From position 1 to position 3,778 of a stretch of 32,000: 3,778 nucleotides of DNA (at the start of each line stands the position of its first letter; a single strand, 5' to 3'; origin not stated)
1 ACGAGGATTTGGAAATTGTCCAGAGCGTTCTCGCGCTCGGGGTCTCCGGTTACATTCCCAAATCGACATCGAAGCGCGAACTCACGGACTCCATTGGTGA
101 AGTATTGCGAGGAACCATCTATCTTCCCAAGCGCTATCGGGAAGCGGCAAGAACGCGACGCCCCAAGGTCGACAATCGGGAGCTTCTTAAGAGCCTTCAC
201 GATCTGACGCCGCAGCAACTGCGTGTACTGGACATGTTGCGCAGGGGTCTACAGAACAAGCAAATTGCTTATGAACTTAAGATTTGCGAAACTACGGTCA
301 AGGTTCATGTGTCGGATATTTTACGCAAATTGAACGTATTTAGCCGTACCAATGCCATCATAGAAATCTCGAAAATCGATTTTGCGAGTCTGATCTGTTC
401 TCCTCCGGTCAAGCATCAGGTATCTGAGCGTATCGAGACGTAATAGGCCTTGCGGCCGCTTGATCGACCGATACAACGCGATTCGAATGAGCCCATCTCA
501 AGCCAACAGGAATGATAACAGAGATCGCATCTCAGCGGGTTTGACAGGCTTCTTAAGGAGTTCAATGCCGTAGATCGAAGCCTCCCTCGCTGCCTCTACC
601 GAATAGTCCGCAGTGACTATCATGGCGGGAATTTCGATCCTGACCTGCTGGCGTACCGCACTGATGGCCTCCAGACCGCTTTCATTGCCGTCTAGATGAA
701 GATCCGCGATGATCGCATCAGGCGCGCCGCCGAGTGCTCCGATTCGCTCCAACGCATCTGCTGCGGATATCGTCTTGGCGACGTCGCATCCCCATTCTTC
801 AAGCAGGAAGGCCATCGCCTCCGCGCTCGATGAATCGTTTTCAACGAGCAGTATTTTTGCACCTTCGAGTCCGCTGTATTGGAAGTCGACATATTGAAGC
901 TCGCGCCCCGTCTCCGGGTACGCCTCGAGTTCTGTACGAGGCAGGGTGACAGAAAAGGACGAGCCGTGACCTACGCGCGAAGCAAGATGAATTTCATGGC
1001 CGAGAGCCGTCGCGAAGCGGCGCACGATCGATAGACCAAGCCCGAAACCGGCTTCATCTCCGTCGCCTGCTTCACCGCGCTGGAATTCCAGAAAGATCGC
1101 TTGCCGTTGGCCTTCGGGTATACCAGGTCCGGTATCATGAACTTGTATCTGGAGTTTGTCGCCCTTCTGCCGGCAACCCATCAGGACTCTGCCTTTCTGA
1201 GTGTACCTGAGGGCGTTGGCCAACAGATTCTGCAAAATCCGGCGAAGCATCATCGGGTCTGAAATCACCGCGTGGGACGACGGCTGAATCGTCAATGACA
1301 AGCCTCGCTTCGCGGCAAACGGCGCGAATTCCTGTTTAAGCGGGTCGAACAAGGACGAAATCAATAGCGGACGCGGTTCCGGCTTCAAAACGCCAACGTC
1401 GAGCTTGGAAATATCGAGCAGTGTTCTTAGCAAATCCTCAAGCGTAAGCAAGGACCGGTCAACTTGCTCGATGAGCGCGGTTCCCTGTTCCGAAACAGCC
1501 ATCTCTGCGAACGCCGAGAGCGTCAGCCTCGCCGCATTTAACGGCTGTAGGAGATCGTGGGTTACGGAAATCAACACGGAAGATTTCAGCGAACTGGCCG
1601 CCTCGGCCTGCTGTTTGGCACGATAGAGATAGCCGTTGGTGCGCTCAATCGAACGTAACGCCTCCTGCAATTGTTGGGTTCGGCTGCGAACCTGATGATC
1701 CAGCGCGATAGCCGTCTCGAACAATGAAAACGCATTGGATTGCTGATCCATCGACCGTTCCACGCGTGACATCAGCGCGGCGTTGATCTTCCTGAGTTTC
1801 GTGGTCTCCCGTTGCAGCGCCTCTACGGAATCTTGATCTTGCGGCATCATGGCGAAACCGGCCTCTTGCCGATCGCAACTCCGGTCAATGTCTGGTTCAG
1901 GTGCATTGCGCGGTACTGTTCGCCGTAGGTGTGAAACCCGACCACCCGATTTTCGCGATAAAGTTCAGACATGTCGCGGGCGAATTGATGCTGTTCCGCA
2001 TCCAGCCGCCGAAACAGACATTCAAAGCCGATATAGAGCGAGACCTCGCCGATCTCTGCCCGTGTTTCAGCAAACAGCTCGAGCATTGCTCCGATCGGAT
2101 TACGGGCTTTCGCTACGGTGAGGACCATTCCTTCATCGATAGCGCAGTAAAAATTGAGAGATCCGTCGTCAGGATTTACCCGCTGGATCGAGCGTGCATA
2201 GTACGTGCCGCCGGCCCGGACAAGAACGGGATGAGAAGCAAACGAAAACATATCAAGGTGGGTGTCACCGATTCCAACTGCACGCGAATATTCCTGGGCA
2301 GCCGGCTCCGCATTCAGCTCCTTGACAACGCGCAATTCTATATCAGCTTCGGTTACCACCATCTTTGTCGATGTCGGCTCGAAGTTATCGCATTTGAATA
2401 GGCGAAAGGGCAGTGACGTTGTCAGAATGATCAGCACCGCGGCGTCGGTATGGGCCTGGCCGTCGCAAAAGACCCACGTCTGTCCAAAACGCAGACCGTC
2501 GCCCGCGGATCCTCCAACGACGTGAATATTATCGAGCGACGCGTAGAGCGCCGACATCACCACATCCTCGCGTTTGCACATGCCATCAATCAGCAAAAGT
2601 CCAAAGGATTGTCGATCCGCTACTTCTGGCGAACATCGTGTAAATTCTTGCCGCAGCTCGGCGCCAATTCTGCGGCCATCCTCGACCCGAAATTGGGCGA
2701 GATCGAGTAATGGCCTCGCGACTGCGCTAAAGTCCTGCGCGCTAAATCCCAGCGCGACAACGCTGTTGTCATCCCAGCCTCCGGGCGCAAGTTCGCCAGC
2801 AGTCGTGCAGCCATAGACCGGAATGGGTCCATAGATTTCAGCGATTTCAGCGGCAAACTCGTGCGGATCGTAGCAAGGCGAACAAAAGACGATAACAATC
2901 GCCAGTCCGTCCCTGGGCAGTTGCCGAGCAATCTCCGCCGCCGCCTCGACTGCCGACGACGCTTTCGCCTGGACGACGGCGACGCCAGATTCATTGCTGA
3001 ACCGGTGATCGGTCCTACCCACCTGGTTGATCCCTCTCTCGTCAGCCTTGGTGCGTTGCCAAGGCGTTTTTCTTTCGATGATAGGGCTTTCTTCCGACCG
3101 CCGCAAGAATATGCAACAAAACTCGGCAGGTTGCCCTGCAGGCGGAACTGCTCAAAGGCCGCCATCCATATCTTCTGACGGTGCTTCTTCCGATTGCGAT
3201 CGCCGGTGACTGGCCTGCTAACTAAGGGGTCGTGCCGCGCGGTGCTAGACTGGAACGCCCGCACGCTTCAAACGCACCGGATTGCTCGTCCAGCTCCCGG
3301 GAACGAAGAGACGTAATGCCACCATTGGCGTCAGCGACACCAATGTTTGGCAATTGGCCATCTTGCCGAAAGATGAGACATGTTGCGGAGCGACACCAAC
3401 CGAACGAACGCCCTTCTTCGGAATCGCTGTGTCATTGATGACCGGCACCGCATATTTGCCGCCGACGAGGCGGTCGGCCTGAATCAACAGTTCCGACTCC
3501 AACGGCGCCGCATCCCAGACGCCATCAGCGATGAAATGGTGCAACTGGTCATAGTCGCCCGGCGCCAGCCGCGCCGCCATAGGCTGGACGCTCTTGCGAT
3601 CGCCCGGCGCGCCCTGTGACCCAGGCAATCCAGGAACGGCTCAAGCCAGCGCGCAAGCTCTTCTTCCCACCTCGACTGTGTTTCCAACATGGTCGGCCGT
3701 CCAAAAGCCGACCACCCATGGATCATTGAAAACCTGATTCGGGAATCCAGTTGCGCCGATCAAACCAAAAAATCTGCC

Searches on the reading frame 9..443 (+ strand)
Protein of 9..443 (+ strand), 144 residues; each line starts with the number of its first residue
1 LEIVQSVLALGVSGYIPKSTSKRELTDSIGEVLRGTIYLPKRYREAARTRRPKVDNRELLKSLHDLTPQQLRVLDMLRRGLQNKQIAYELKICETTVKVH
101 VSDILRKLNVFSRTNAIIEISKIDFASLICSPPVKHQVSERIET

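Call 65: search_protein_families(library=pfam, max_evalue=0.001, proteins=[window:9-443:+])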
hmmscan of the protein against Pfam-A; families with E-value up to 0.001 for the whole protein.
window:9-443:+ (144 aa): 1 family
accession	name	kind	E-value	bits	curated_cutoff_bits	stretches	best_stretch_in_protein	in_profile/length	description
PF00196.25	GerE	-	2e-18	66.2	23.5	1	66-118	3-55/57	Bacterial regulatory proteins, luxR family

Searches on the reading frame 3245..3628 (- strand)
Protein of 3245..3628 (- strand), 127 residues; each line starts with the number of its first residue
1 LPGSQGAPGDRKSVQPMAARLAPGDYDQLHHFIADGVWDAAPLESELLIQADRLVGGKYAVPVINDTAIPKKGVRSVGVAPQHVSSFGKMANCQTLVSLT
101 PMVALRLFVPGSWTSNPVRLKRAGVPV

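Call 65: search_protein_families(library=pfam, max_evalue=0.001, proteins=[window:3245-3628:-])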
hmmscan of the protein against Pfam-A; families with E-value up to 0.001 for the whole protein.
window:3245-3628:- (127 aa): 1 family
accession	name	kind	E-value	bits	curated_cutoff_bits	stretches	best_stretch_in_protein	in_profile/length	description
PF13546.12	DDE_5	-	2e-31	110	27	1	7-126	24-152/272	DDE superfamily endonuclease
